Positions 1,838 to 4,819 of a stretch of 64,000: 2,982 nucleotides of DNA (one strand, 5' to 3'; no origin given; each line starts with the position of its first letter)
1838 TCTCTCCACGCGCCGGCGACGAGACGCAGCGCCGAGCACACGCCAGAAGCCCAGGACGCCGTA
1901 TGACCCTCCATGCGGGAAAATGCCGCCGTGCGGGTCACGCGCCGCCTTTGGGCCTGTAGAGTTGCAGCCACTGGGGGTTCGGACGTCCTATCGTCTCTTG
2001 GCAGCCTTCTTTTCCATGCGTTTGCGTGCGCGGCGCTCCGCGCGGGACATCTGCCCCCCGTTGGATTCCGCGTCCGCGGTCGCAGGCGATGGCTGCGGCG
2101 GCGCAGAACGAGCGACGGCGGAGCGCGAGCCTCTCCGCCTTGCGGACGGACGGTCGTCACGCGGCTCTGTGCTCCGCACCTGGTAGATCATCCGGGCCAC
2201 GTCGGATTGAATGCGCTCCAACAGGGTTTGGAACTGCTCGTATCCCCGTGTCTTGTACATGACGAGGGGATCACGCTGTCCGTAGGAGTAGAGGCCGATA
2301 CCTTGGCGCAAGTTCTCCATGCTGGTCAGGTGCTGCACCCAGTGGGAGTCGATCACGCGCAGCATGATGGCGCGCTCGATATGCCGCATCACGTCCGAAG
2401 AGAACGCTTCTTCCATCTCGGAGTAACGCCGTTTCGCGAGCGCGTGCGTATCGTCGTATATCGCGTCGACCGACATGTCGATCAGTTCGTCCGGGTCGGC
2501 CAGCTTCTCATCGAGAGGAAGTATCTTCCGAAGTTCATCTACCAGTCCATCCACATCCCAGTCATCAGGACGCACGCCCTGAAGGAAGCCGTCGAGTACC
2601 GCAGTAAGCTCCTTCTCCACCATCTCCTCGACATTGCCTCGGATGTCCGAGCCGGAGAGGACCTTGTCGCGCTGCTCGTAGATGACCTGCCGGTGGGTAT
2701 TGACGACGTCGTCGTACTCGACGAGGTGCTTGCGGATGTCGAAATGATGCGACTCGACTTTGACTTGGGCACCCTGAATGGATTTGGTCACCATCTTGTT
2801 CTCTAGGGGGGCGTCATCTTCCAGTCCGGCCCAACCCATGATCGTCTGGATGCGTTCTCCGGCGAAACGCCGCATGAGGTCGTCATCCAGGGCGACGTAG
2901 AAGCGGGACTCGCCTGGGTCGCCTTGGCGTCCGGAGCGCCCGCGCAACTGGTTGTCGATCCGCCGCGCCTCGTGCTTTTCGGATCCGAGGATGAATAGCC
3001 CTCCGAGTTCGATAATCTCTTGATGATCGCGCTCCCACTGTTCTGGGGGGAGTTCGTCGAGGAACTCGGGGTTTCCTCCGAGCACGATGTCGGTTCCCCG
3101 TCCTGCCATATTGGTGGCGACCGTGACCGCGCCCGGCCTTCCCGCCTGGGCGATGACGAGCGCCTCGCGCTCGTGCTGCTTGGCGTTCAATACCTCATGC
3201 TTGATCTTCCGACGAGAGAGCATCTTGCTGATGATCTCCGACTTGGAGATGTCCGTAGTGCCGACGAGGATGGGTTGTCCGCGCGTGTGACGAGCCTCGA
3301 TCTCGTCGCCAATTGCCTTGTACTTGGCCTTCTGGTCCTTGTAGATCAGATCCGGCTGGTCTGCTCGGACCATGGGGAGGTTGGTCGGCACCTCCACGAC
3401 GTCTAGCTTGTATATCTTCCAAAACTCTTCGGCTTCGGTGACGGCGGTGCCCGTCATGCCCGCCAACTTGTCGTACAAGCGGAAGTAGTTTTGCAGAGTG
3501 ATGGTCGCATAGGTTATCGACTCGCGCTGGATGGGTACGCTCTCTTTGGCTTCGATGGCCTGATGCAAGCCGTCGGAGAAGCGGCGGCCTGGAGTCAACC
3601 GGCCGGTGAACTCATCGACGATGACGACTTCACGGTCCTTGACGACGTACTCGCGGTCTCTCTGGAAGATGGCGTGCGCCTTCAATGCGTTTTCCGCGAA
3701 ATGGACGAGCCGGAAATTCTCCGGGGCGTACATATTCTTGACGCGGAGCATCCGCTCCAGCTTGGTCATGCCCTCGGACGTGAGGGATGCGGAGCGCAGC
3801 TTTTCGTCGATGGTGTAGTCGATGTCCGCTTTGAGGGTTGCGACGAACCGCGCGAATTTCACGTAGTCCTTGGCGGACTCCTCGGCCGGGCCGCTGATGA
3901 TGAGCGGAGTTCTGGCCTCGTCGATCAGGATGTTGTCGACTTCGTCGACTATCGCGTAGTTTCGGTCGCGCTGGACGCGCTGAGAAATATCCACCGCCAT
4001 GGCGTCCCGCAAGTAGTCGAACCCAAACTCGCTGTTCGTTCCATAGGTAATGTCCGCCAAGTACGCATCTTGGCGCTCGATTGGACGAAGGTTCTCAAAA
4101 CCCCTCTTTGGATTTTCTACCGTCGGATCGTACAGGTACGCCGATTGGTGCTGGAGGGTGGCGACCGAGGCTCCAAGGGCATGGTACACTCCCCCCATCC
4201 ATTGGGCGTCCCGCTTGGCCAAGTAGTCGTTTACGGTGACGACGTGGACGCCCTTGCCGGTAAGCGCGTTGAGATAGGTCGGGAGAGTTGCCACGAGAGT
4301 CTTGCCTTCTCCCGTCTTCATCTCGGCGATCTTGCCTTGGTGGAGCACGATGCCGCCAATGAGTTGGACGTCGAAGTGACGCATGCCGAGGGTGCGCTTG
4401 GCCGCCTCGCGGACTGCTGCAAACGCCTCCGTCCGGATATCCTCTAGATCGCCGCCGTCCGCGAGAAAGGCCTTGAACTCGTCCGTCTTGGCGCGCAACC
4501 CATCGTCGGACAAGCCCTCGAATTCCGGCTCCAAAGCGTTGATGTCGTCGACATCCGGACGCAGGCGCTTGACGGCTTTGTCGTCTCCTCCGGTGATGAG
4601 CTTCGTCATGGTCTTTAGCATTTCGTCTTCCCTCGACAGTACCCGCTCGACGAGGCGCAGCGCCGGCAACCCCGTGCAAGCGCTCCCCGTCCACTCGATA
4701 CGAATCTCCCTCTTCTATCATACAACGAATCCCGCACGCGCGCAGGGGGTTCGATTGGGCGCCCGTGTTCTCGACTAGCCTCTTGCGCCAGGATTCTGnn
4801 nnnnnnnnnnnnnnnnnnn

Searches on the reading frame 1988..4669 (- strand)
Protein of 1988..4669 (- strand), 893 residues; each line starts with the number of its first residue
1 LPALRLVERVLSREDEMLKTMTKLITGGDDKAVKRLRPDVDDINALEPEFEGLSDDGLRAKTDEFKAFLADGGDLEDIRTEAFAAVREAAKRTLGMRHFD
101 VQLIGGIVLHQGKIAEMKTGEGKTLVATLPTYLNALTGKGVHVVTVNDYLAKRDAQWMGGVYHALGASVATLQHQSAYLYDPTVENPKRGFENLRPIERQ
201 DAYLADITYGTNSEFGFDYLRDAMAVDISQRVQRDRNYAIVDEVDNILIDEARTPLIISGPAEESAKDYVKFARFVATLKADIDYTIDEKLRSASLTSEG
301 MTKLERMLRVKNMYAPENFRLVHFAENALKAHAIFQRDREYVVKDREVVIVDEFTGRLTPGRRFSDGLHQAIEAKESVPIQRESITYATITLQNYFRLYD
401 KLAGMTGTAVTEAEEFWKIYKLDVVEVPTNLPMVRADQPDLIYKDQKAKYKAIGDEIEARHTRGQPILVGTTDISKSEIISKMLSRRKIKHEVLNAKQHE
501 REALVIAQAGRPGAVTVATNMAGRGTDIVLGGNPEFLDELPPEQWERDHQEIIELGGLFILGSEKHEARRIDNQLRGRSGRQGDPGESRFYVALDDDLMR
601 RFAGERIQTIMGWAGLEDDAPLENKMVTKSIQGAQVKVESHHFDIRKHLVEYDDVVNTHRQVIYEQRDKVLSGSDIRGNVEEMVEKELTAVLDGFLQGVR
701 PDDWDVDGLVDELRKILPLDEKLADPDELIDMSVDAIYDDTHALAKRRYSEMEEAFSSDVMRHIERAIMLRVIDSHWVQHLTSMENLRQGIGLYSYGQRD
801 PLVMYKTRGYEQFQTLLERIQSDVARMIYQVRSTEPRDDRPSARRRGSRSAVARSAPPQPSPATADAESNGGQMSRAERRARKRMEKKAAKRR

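Call 83: search_protein_families(library=pfam, proteins=[window:1988-4669:-], max_evalue=0.00001)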
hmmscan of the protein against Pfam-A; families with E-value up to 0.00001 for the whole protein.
window:1988-4669:- (893 aa): 4 families
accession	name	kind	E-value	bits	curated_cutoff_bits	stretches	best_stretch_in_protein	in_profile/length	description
PF07517.20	SecA_DEAD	-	1.9e-121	405.2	24.6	1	23-417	3-290/290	SecA DEAD-like domain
PF21090.3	P-loop_SecA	-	1.5e-81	273.3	27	1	432-619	1-205/205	SecA P-loop domain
PF07516.18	SecA_SW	-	4.5e-62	210.1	26.7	1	621-831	1-199/200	SecA Wing and Scaffold domain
PF01043.26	SecA_PP_bind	-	4e-40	137.3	23.5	1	265-373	2-110/110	SecA preprotein cross-linking domain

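Call 84: find_homologous_proteins(query=window:1988-4669:-, max_evalue=1e-100)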
Query window:1988-4669:- (893 aa): 8000 proteins with E <= 1e-100 among 8000 candidates; the best 120 are listed.
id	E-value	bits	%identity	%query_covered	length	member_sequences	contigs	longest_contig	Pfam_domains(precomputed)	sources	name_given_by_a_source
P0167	0.0e+0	1888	96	98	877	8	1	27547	PF07517.21,PF07516.19,PF21090.4,PF01043.27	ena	-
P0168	0.0e+0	1888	96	98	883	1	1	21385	PF07517.21,PF07516.19,PF21090.4,PF01043.27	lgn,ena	-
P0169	0.0e+0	1882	96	98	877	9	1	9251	PF07517.21,PF07516.19,PF21090.4,PF01043.27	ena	-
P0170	0.0e+0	1790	91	98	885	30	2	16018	PF07517.21,PF07516.19,PF21090.4,PF01043.27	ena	-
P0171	0.0e+0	1788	91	98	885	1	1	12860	PF07517.21,PF07516.19,PF21090.4,PF01043.27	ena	-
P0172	0.0e+0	1783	90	98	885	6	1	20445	PF07517.21,PF07516.19,PF21090.4,PF01043.27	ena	-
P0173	0.0e+0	1638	83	98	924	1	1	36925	PF07517.21,PF07516.19,PF21090.4,PF01043.27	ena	-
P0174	0.0e+0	1624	81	98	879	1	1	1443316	PF07517.21,PF07516.19,PF21090.4,PF01043.27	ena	-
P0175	0.0e+0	1623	81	98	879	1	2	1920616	PF07517.21,PF07516.19,PF21090.4,PF01043.27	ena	-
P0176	0.0e+0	1623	81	98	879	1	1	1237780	PF07517.21,PF07516.19,PF21090.4,PF01043.27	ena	-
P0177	0.0e+0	1622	81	98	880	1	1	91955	PF07517.21,PF07516.19,PF21090.4,PF01043.27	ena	-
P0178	0.0e+0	1621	81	98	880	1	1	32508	PF07517.21,PF07516.19,PF21090.4,PF01043.27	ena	-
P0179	0.0e+0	1620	81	98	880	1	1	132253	PF07517.21,PF07516.19,PF21090.4,PF01043.27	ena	-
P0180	0.0e+0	1619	81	98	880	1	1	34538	PF07517.21,PF07516.19,PF21090.4,PF01043.27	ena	-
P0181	0.0e+0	1618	80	98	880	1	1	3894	PF07517.21,PF07516.19,PF21090.4,PF01043.27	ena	-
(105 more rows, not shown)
